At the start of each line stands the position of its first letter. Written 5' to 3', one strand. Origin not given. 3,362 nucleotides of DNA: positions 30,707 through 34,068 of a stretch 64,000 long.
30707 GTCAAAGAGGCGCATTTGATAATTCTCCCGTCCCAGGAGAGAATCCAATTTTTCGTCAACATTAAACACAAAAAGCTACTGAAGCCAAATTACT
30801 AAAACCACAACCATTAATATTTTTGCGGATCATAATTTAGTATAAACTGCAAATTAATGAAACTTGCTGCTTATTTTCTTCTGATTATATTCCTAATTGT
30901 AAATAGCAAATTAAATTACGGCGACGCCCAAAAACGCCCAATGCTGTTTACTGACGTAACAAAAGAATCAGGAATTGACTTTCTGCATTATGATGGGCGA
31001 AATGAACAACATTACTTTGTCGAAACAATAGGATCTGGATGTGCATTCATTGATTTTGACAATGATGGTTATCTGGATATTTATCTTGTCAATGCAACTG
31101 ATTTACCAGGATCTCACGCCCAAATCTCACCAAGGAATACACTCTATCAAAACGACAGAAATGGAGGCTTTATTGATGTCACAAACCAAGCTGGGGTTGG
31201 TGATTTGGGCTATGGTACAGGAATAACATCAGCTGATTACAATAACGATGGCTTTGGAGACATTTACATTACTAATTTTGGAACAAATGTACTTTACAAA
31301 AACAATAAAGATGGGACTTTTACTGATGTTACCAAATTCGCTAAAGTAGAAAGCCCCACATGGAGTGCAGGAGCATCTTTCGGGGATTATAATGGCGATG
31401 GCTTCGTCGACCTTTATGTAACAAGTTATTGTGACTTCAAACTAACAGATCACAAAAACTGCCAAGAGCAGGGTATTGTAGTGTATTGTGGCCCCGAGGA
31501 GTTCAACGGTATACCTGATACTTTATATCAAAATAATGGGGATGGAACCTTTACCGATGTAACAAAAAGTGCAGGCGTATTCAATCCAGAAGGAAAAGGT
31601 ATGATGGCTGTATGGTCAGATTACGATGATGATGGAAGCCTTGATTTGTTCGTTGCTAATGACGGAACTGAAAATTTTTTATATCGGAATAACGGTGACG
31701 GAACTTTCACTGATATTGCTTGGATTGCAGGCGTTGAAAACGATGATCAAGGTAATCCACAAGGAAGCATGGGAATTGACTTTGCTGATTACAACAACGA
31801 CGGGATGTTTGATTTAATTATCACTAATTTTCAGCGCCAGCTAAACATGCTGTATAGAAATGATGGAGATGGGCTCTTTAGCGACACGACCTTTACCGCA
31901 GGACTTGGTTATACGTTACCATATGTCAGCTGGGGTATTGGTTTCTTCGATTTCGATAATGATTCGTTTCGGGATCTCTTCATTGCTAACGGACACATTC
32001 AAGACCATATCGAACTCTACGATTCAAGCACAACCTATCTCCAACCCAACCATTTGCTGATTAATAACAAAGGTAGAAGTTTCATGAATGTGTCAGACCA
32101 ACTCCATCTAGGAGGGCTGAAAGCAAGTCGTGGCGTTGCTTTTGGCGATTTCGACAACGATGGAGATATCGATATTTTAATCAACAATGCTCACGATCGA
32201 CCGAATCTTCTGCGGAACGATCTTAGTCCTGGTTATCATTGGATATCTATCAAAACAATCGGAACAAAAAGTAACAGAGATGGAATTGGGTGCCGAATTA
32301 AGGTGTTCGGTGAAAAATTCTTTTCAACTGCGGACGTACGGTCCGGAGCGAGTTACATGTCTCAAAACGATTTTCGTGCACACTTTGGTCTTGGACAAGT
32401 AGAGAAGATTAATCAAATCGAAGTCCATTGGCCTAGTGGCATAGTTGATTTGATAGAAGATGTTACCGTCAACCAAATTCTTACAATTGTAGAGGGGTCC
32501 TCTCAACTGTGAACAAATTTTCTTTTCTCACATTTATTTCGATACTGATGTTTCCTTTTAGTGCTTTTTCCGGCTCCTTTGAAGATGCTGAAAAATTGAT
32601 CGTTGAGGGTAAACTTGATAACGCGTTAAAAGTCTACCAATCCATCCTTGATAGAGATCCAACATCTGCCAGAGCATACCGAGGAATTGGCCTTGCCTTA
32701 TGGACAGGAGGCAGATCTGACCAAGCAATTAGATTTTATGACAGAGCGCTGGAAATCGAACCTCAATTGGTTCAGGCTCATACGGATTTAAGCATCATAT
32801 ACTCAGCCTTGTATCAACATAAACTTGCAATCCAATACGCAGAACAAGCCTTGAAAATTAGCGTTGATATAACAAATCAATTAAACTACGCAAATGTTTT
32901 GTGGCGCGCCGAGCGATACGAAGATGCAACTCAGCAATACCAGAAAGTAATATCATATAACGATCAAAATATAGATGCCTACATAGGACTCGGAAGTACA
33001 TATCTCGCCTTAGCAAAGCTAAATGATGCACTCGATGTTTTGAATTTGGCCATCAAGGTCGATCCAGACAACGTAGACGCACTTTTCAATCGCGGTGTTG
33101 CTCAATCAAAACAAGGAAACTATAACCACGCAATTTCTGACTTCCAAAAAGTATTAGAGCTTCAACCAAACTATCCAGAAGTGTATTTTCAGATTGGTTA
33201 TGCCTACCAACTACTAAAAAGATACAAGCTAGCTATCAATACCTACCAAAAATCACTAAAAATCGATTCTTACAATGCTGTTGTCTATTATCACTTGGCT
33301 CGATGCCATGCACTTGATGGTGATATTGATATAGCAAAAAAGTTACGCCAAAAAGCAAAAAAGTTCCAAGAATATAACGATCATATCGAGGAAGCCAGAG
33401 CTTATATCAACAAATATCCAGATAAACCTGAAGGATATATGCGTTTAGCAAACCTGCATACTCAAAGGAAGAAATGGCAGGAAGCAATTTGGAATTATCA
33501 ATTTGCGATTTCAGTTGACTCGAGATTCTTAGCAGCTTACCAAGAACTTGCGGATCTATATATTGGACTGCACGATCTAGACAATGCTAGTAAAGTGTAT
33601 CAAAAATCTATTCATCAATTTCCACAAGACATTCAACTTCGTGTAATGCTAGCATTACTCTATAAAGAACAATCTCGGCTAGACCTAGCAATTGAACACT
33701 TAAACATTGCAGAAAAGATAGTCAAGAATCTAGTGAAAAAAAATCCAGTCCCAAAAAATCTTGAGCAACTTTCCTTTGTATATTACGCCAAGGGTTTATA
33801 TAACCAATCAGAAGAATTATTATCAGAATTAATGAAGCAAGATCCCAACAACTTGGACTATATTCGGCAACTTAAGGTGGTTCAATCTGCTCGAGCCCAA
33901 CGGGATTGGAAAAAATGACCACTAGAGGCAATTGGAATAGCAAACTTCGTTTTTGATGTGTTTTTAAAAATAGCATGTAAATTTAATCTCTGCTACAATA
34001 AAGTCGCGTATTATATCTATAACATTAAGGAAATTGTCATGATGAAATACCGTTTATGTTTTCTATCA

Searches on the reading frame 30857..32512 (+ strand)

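Call 35: search_protein_families(library=pfam, proteins=[window:30857-32512:+], max_evalue=0.0001)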
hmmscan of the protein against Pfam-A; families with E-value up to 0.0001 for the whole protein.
window:30857-32512:+ (551 aa): 3 families
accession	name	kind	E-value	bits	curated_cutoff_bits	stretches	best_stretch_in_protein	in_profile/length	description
PF13517.12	FG-GAP_3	-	4.2e-45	152.6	26.9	5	127-188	1-61/61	FG-GAP-like repeat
PF07593.17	UnbV_ASPIC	-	3.6e-18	65.6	23.4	1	476-543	1-68/68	ASPIC and UnbV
PF01839.29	FG-GAP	-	3.5e-12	46.4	22.1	0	173-190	5-22/37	FG-GAP repeat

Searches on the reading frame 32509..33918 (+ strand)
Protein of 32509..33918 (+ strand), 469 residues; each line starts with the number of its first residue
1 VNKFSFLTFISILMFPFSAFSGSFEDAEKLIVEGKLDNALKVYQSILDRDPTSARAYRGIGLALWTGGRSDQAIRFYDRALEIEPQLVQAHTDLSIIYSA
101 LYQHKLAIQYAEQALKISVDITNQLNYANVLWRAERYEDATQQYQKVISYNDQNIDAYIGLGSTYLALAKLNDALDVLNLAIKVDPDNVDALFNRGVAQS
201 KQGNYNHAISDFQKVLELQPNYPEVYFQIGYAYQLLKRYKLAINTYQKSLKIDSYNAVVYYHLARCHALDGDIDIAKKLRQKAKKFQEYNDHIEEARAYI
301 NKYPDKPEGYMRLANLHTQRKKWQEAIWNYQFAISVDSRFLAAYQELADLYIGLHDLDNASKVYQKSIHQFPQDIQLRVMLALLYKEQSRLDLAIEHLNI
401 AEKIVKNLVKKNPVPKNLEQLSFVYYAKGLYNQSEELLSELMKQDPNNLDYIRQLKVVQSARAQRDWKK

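Call 35: search_protein_families(library=pfam, proteins=[window:32509-33918:+], max_evalue=0.0001)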
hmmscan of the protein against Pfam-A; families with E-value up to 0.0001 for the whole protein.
window:32509-33918:+ (469 aa): 25 families
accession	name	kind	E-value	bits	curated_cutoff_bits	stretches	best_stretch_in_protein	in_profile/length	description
PF00515.34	TPR_1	-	5.9e-46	152.9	27.8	3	190-222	2-34/34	Tetratricopeptide repeat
PF07719.23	TPR_2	-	1.5e-44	146.9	27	2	190-222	2-34/34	Tetratricopeptide repeat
PF13414.12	TPR_11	-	3.1e-43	145.6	26.8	3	201-235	6-40/42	TPR repeat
PF13181.12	TPR_8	-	3.7e-37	123.7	25.7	2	224-254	2-32/34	Tetratricopeptide repeat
PF13431.12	TPR_17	-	6.1e-37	123.2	24.4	1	181-206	5-30/34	Tetratricopeptide repeat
PF14559.12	TPR_19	-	1.1e-35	122.1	25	2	131-188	1-58/68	Tetratricopeptide repeat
PF13424.12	TPR_12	-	3.9e-33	113.9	30.1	2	191-253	5-75/77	Tetratricopeptide repeat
PF13428.12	TPR_14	-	3.4e-31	104.9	23.5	0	342-383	2-43/44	Tetratricopeptide repeat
PF13432.12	TPR_16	-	3.5e-30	104.5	32.7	2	34-86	11-63/65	Tetratricopeptide repeat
PF13371.12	TPR_9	-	3.1e-19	69.2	35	1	163-223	3-63/73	Tetratricopeptide repeat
PF13174.12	TPR_6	-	2e-17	63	26.3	0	190-221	1-32/33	Tetratricopeptide repeat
PF23914.1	TPR_CcmH_CycH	-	6.4e-17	62.3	42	0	170-221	102-153/158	Cytochrome c-type biogenesis protein H TPR domain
PF13176.12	TPR_7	-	5.2e-12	45.3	27.9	0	59-86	4-31/36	Tetratricopeptide repeat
PF12895.13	ANAPC3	-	5.9e-11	42.9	27.2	0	102-179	3-80/82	Anaphase-promoting complex, cyclosome, subunit 3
PF25062.1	ARM_TT21_N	-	1.2e-10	41.9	40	0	225-360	102-221/222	Tetratricopeptide repeat protein 21 N-terminal ARM repeat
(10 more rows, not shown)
